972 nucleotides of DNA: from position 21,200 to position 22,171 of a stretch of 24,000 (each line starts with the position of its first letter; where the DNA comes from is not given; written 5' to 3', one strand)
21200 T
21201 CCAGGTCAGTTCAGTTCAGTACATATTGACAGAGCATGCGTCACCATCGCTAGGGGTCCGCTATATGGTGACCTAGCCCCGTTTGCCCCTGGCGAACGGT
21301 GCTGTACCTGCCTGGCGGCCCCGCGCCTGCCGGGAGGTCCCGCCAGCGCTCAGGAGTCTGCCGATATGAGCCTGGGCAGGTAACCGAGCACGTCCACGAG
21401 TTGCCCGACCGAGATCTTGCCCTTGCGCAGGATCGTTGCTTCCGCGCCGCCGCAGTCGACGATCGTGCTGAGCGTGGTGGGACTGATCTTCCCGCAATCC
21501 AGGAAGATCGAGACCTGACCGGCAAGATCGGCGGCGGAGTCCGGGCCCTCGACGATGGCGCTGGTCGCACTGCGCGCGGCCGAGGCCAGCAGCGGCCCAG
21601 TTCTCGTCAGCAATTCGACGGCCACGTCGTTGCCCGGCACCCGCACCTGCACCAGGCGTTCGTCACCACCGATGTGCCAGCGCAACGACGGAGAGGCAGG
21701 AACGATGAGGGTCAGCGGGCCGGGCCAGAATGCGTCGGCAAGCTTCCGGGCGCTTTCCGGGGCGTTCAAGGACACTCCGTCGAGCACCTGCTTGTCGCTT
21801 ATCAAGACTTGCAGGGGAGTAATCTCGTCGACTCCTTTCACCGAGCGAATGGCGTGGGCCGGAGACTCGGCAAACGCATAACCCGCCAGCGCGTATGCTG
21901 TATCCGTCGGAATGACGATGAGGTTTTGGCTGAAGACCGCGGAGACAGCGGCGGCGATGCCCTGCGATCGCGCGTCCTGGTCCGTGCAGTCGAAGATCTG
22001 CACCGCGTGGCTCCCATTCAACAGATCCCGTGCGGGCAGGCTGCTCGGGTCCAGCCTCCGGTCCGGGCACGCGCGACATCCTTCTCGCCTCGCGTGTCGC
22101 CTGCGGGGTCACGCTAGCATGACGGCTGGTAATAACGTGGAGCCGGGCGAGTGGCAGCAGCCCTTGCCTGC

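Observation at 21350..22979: Head-to-head pair of stand-alone YrdC/Sua5-family paralogues, one canonical and one with a half-broken catalytic tetrad, in a lower-GC patch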

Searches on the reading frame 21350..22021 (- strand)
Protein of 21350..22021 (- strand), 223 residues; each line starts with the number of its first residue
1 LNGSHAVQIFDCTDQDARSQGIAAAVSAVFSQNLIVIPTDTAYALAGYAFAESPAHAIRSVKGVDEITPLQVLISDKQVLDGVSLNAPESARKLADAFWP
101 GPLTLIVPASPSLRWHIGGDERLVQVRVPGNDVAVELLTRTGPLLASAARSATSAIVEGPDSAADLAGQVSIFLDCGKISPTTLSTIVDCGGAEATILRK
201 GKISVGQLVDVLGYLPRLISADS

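Call 3: search_protein_families(library=pfam, proteins=[window:21350-22021:-], max_evalue=0.01)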
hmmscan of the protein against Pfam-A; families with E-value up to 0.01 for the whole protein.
window:21350-22021:- (223 aa): 1 family
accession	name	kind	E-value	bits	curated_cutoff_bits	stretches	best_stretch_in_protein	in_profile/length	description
PF01300.24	Sua5_yciO_yrdC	-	5.3e-31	107.9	25.1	1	32-201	6-178/178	Telomere recombination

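Call 4: search_protein_families(library=ncbifam, proteins=[window:21350-22021:-], max_evalue=0.01)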
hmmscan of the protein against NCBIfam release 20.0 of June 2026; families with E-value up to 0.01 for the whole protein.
window:21350-22021:- (223 aa): 2 families
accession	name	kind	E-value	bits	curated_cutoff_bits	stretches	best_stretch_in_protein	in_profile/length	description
TIGR00057.1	TIGR00057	equivalog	3.2e-36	124.5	123.2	1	15-208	4-197/202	L-threonylcarbamoyladenylate synthase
NF007919.1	PRK10634.1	equivalog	9.1e-06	25.3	175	1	28-151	4-130/176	L-threonylcarbamoyladenylate synthase type 1 TsaC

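Call 9: search_solved_structures(query=window:21350-22021:-, show_alignments=2, max_evalue=0.001)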
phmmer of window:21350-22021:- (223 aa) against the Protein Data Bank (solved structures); distinct sequences matched with E-value up to 0.001: 10.
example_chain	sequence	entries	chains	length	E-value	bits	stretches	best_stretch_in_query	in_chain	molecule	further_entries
6f89_A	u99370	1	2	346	1.1e-19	74.3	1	26-215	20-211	Threonylcarbamoyl-AMP synthase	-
6f87_A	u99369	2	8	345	1.4e-19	73.9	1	26-215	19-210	Threonylcarbamoyl-AMP synthase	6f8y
2eqa_A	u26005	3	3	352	4e-16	62.7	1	23-214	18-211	Hypothetical protein ST1526 | Putative uncharacterized protein ST1526 | YrdC/Sua5 family protein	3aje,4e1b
9d3h_A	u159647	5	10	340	1.9e-12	50.7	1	29-212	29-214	Threonylcarbamoyl-AMP synthase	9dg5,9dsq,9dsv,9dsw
8ide_A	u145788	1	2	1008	3e-12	50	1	21-212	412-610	N(6)-L-threonylcarbamoyladenine synthase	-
1jcu_A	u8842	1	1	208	7.8e-10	42.1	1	22-203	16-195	conserved protein MTH1692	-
1k7j_A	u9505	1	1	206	0.0004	23.5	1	18-201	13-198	Protein yciO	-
1kk9_A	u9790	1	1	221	0.00045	23.3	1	17-201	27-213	probable translation factor yciO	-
1hru_A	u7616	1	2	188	0.00055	23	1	19-149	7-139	YRDC GENE PRODUCT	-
2mx1_A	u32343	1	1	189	0.00061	22.9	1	19-149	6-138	Threonylcarbamoyl-AMP synthase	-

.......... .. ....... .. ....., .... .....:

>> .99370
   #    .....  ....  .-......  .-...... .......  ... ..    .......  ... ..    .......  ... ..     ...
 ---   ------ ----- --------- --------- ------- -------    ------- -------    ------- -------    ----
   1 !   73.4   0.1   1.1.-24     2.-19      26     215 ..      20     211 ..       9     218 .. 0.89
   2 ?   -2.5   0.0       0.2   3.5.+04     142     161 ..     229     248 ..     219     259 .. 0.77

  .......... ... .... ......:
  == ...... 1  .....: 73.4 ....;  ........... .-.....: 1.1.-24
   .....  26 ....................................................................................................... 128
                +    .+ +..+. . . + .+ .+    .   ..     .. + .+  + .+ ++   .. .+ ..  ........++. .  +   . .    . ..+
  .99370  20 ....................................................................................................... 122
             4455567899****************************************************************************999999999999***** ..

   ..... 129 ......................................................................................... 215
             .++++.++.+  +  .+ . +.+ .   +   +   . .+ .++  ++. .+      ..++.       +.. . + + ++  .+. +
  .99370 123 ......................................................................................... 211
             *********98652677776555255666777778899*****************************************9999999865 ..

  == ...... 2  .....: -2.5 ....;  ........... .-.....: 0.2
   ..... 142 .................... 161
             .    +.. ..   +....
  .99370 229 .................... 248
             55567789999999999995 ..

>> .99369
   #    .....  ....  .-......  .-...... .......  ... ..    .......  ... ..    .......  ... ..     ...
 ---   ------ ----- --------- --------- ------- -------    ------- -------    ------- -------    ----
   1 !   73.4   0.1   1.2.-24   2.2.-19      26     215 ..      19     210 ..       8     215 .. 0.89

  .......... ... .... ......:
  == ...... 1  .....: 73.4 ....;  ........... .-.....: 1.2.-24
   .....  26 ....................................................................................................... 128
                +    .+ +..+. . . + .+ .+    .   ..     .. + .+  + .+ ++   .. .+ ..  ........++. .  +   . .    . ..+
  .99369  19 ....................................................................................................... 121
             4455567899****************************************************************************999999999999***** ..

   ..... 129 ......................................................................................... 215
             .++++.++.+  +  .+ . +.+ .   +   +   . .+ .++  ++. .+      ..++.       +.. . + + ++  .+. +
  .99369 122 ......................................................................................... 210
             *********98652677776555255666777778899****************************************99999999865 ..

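Call 27: find_homologous_proteins(query=window:21350-22021:-, max_evalue=1e-10)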
Query window:21350-22021:- (223 aa): 2825 proteins with E <= 1e-10 among 5178 candidates; the best 120 are listed.
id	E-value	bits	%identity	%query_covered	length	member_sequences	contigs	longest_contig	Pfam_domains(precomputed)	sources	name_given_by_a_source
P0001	5.0e-133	459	100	97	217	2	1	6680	PF01300.25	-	-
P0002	1.7e-109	382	83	97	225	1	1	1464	PF01300.25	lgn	-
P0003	1.8e-99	350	73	96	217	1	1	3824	PF01300.25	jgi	jgi:tRNA threonylcarbamoyl adenosine modification protein (Sua5/YciO/YrdC/YwlC family)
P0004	1.9e-99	350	72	96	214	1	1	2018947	PF01300.25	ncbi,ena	-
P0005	3.6e-99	349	73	96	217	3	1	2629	PF01300.25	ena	-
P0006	6.3e-99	348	73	96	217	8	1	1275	PF01300.25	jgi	jgi:L-threonylcarbamoyladenylate synthase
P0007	4.7e-98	345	73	96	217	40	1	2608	PF01300.25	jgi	jgi:L-threonylcarbamoyladenylate synthase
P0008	1.0e-97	344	72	94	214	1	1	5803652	PF01300.25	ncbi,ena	-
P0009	1.9e-97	343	73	94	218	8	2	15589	PF01300.25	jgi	jgi:L-threonylcarbamoyladenylate synthase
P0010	2.1e-97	343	72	94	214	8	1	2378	PF01300.25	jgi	jgi:L-threonylcarbamoyladenylate synthase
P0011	2.5e-97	343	71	96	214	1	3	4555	PF01300.25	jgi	jgi:L-threonylcarbamoyladenylate synthase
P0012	3.6e-97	342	71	96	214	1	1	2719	PF01300.25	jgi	jgi:L-threonylcarbamoyladenylate synthase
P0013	5.5e-97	342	71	96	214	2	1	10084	PF01300.25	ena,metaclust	metaclust:\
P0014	1.2e-96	340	71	96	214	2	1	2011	PF01300.25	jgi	jgi:L-threonylcarbamoyladenylate synthase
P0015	1.3e-96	340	73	96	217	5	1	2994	PF01300.25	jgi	-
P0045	2.1e-78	281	63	97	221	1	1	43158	PF01300.25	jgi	jgi:L-threonylcarbamoyladenylate synthase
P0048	2.0e-74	268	58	94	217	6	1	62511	PF01300.25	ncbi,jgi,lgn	ncbi:MAG TPA: L-threonylcarbamoyladenylate synthase [Streptosporangiaceae bacterium]|jgi:tRNA threon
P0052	6.8e-70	253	56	99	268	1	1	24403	PF01300.25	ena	-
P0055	2.0e-69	252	59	97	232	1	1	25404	PF01300.25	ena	-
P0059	1.6e-64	236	55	96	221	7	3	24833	PF01300.25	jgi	jgi:tRNA threonylcarbamoyl adenosine modification protein (Sua5/YciO/YrdC/YwlC family)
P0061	2.1e-61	225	50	96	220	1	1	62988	PF01300.25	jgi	jgi:L-threonylcarbamoyladenylate synthase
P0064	5.7e-48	181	45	93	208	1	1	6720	PF01300.25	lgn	-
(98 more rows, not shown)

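Call 30: find_encoding_contigs(protein=P0061, flank=8000, max_places=2)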
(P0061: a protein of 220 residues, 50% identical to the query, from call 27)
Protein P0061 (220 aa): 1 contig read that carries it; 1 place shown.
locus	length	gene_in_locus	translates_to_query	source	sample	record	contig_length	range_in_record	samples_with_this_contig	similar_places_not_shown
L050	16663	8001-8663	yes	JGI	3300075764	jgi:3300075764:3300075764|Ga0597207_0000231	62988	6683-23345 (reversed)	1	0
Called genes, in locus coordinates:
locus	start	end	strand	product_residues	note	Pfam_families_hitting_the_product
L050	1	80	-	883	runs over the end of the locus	PF17900:Peptidase_M1_N, PF01433:Peptidase_M1, PF11838:ERAP1_C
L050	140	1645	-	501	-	PF00171:Aldedh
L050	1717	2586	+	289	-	PF00106:adh_short, PF08659:KR, PF13561:adh_short_C2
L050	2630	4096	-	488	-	PF00171:Aldedh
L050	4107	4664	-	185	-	PF00440:TetR_N, PF21993:TetR_C_13_2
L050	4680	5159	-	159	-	PF07080:DUF1348, PF14534:DUF4440 (weak), PF12680:SnoaL_2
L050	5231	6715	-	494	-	PF00764:Arginosuc_synth, PF20979:Arginosuc_syn_C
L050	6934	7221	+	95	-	-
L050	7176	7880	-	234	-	PF01300:Sua5_yciO_yrdC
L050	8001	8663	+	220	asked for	PF01300:Sua5_yciO_yrdC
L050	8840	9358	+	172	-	PF00571:CBS (faint)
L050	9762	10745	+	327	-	-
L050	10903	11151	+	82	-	-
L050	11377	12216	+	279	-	PF02861:Clp_N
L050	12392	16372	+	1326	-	PF09137:Glucodextran_N, PF00723:Glyco_hydro_15, PF09985:Glucodextran_C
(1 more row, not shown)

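Call 31: find_encoding_contigs(protein=P0048, flank=8000, max_places=2)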
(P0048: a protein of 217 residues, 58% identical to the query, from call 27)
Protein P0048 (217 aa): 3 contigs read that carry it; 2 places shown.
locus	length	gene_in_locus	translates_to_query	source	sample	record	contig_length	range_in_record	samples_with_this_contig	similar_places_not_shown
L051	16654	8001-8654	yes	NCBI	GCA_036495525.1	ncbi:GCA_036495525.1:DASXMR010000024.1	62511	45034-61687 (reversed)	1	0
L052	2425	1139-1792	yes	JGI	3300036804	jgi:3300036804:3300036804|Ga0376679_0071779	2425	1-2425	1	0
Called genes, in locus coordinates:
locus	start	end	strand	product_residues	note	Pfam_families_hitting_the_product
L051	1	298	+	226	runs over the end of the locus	PF13424:TPR_12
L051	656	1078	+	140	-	PF21893:DUF6918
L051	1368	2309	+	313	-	PF01370:Epimerase, PF16363:GDP_Man_Dehyd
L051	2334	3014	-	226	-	PF01300:Sua5_yciO_yrdC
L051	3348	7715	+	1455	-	PF00498:FHA, PF16697:Yop-YscD_cpl, PF00498:FHA, PF16697:Yop-YscD_cpl, PF00067:p450, PF00258:Flavodoxin_1, PF00667:FAD_binding_1, PF00175:NAD_binding_1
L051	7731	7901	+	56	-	-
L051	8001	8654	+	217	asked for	PF01300:Sua5_yciO_yrdC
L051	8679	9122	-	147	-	PF08327:AHSA1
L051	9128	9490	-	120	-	PF01022:HTH_5, PF12802:MarR_2, PF12840:HTH_20, PF13412:HTH_24 (faint), PF01047:MarR (faint)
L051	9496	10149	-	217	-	PF11716:MDMPI_N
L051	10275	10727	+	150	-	PF10604:Polyketide_cyc2, PF08327:AHSA1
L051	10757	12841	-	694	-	PF00004:AAA (faint), PF00005:ABC_tran, PF02463:SMC_N (faint), PF13191:AAA_16 (faint), PF13304:AAA_21 (faint), PF08352:oligo_HPY, PF00005:ABC_tran, PF08352:oligo_HPY, +1 more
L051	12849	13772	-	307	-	PF12911:OppC_N, PF00528:BPD_transp_1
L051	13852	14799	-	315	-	PF19300:BPD_transp_1_N, PF00528:BPD_transp_1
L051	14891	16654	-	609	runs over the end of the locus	PF00496:SBP_bac_5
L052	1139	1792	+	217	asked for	PF01300:Sua5_yciO_yrdC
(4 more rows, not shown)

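Call 32: find_encoding_contigs(protein=P0064, flank=8000, max_places=2)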
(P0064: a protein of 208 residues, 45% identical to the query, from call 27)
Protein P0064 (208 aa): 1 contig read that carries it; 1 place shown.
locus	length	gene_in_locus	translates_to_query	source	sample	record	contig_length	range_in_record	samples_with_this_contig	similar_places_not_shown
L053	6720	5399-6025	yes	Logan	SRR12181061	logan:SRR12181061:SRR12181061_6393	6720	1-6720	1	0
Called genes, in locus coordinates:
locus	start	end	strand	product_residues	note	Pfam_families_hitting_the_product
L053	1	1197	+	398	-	?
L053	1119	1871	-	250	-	-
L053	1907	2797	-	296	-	-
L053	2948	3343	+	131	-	-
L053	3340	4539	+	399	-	PF03738:GSP_synth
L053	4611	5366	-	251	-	PF01300:Sua5_yciO_yrdC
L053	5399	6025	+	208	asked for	PF01300:Sua5_yciO_yrdC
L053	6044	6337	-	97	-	-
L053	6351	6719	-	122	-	?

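Call 63: find_encoding_contigs(protein=P0052, flank=6000, max_places=1)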
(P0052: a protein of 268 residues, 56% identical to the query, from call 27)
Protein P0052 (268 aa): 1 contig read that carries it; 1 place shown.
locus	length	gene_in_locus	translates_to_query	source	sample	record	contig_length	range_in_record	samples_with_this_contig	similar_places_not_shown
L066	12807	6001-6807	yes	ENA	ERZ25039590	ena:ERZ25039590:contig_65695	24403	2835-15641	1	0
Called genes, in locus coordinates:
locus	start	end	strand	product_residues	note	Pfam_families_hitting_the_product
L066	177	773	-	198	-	-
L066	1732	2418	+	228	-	-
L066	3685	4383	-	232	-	PF01300:Sua5_yciO_yrdC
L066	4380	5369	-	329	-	-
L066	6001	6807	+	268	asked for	PF01300:Sua5_yciO_yrdC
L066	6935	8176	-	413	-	PF13424:TPR_12 (faint)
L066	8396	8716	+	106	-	-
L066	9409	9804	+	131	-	-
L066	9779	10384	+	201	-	-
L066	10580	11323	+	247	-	PF01580:FtsK_SpoIIIE (faint)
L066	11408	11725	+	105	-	-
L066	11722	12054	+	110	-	-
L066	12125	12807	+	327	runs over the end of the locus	PF06067:DUF932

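Call 64: find_encoding_contigs(protein=P0055, flank=6000, max_places=1)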
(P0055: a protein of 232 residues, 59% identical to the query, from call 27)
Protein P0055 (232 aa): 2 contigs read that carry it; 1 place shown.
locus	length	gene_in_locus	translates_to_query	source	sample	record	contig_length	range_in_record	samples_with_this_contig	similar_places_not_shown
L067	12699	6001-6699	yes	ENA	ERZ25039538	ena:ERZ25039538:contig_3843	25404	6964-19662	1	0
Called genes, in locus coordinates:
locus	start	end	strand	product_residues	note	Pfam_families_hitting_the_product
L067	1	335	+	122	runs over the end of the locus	PF07883:Cupin_2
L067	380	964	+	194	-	-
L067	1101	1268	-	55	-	-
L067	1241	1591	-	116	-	-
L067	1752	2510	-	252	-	PF14023:Bestrophin-like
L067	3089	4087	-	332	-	PF13495:Phage_int_SAM_4, PF00589:Phage_integrase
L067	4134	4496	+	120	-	-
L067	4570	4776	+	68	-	-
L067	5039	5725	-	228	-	PF01300:Sua5_yciO_yrdC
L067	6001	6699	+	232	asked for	PF01300:Sua5_yciO_yrdC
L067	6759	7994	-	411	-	PF13808:DDE_Tnp_1_assoc, PF01609:DDE_Tnp_1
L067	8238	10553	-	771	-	PF13191:AAA_16, PF00931:NB-ARC (faint), PF13424:TPR_12 (weak)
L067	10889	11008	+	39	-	PF27151:YagJ (weak)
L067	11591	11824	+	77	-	PF15603:Imm74 (weak)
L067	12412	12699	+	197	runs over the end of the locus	PF14659:Phage_int_SAM_3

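Call 65: find_encoding_contigs(protein=P0045, flank=6000, max_places=1)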
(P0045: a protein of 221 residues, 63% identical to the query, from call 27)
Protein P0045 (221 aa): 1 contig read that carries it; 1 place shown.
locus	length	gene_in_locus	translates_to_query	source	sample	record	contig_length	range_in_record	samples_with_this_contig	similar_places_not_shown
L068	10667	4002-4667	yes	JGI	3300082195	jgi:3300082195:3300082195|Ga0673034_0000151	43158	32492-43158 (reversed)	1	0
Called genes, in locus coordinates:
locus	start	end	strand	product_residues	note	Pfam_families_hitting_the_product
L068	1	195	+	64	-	?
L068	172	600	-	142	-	PF08044:DUF1707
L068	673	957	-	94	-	PF04024:PspC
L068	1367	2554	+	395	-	PF04024:PspC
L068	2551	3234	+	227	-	PF00072:Response_reg, PF04545:Sigma70_r4 (weak), PF08281:Sigma70_r4_2, PF00196:GerE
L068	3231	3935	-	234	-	PF01300:Sua5_yciO_yrdC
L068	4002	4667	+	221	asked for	PF01300:Sua5_yciO_yrdC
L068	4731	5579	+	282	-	PF02585:PIG-L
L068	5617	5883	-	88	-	-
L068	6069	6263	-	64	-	PF17227:DUF5302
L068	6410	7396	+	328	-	PF01073:3Beta_HSD, PF01370:Epimerase, PF04321:RmlD_sub_bind, PF13460:NAD_binding_10 (faint), PF16363:GDP_Man_Dehyd, PF02719:Polysacc_synt_2, PF07993:NAD_binding_4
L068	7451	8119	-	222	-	PF02190:LON_substr_bdg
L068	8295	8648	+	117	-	PF00903:Glyoxalase (weak), PF18029:Glyoxalase_6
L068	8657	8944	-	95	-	-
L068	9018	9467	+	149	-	-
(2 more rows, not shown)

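Call 66: find_encoding_contigs(protein=P0059, flank=6000, max_places=1)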
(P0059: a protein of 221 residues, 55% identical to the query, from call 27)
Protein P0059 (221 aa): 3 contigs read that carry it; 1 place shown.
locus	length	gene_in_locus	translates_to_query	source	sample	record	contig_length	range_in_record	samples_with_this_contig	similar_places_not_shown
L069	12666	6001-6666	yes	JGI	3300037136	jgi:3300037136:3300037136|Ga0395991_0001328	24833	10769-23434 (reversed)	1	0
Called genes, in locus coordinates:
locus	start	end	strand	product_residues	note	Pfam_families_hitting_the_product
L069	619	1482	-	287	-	PF00106:adh_short, PF01370:Epimerase, PF08659:KR, PF13561:adh_short_C2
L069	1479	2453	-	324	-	PF04199:Cyclase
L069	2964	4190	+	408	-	PF00171:Aldedh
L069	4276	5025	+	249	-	PF00106:adh_short, PF13561:adh_short_C2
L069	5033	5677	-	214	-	PF01300:Sua5_yciO_yrdC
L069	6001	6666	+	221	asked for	PF01300:Sua5_yciO_yrdC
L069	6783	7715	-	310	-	PF05257:CHAP, PF00404:Dockerin_1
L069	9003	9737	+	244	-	PF00005:ABC_tran, PF02463:SMC_N (faint), PF13304:AAA_21 (faint)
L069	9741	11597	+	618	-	PF12704:MacB_PCD (weak), PF02687:FtsX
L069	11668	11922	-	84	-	-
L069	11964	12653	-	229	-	PF00455:DeoRC (weak), PF06026:Rib_5-P_isom_A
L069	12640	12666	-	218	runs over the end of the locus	PF01182:Glucosamine_iso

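Call 83: predict_structure(alignment_id=A1)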
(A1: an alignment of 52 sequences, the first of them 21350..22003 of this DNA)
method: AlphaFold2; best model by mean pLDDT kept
length: 217 residues; sequences in the alignment: 52
mean_pLDDT: 94.2   pTM: 0.90
mean pLDDT of the five models: 94.2, 93.9, 93.8, 93.8, 93.2
residues with pLDDT >= 90: 200; 70-90: 13; 50-70: 2; < 50: 2
segments of 3 or more residues with pLDDT < 50: none
pLDDT, mean of each block of 10 residues (from residue 1): 97 98 98 96 96 95 96 92 96 97 92 93 97 98 94 93 96 87 95 95 97 66
secondary structure, 60 per line:
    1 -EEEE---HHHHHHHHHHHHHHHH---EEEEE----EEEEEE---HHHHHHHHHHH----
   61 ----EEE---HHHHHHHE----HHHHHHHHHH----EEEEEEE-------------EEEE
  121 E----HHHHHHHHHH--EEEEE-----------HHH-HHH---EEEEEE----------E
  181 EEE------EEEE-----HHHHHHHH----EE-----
elements in order: E2-5 H9-24 E28-32 E37-42 H46-56 E65-67 H71-77 H83-92 E97-103 E117-121 H126-135 E138-142 E164-169 E180-183 E190-193 H199-206

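Call 86: fold_search(model_id=the predicted structure, library=pdb)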
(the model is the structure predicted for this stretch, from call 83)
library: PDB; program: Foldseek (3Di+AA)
matches with E <= 10: 129; with E <= 0.001: 29
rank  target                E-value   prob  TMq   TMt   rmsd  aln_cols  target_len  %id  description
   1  6f89_A                7.4e-21  1.00  0.90  0.58   2.0       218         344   28  Structure of H234A/Y235A P.abyssi Sua5 (released 2018-04-25)
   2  6f89_B                1.6e-20  1.00  0.90  0.61   2.0       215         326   27  Structure of H234A/Y235A P.abyssi Sua5 (released 2018-04-25)
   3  6f87_A                6.2e-20  1.00  0.88  0.58   2.1       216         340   27  Crystal structure of P. abyssi Sua5 complexed with L-threonine and PPi (released 2018-04-25)
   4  6f8y_C                2.7e-19  1.00  0.90  0.59   2.0       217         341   27  Crystal structure of P. abyssi Sua5 complexed with L-threonine (released 2018-04-25)
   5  3aje                  2.1e-18  1.00  0.86  0.58   2.3       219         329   25  Crystal structure of S. tokodaii Sua5 complexed with L-threonine and AMPPNP (released 2011-04-13)
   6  9dsv_A                1.1e-17  1.00  0.87  0.59   2.4       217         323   26  Thermotoga maritima threonylcarbamoyl adenylate synthase (TsaC2) in complex with N-carboxy-L-threonine, magnesium and  (released 2025-10-29)
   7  2eqa                  2.1e-17  1.00  0.85  0.57   2.3       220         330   25  Crystal Structure of the hypothetical Sua5 protein from Sulfolobus tokodaii (released 2008-01-15)
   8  9d3h_A                3.8e-17  1.00  0.82  0.55   2.2       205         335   27  Thermotoga maritima threonylcarbamoyl adenylate synthase (TsaC2) in complex with N-carboxy-L-threonine, magnesium and  (released 2025-12-10)
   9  9dsq_A                4.0e-17  1.00  0.82  0.56   2.3       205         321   27  Thermotoga maritima threonylcarbamoyl adenylate synthase (TsaC2) in complex with products TC-AMP and pyrophosphate (released 2025-10-29)
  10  9d3h_B                5.8e-17  1.00  0.87  0.57   2.4       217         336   26  Thermotoga maritima threonylcarbamoyl adenylate synthase (TsaC2) in complex with N-carboxy-L-threonine, magnesium and  (released 2025-12-10)
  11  9dsw_B                9.0e-17  1.00  0.87  0.59   2.4       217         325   26  Thermotoga maritima threonylcarbamoyl adenylate synthase (TsaC2) in complex with L-threonine (released 2025-10-29)
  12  9dsq_B                1.5e-16  1.00  0.87  0.60   2.3       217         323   26  Thermotoga maritima threonylcarbamoyl adenylate synthase (TsaC2) in complex with products TC-AMP and pyrophosphate (released 2025-10-29)
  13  9dg5_B                1.5e-16  1.00  0.86  0.59   2.4       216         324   26  Thermotoga maritima threonylcarbamoyl adenylate synthase (TsaC2) in complex with L-threonine, magnesium and ATP (released 2025-11-12)
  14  1k7j                  1.4e-12  1.00  0.80  0.84   2.6       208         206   22  Structural Genomics, protein TF1 (released 2002-08-14)
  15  1jcu_MODEL_1_A        7.5e-12  1.00  0.66  0.68   3.3       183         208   25  Solution Structure of MTH1692 Protein from Methanobacterium thermoautotrophicum (released 2002-07-24)
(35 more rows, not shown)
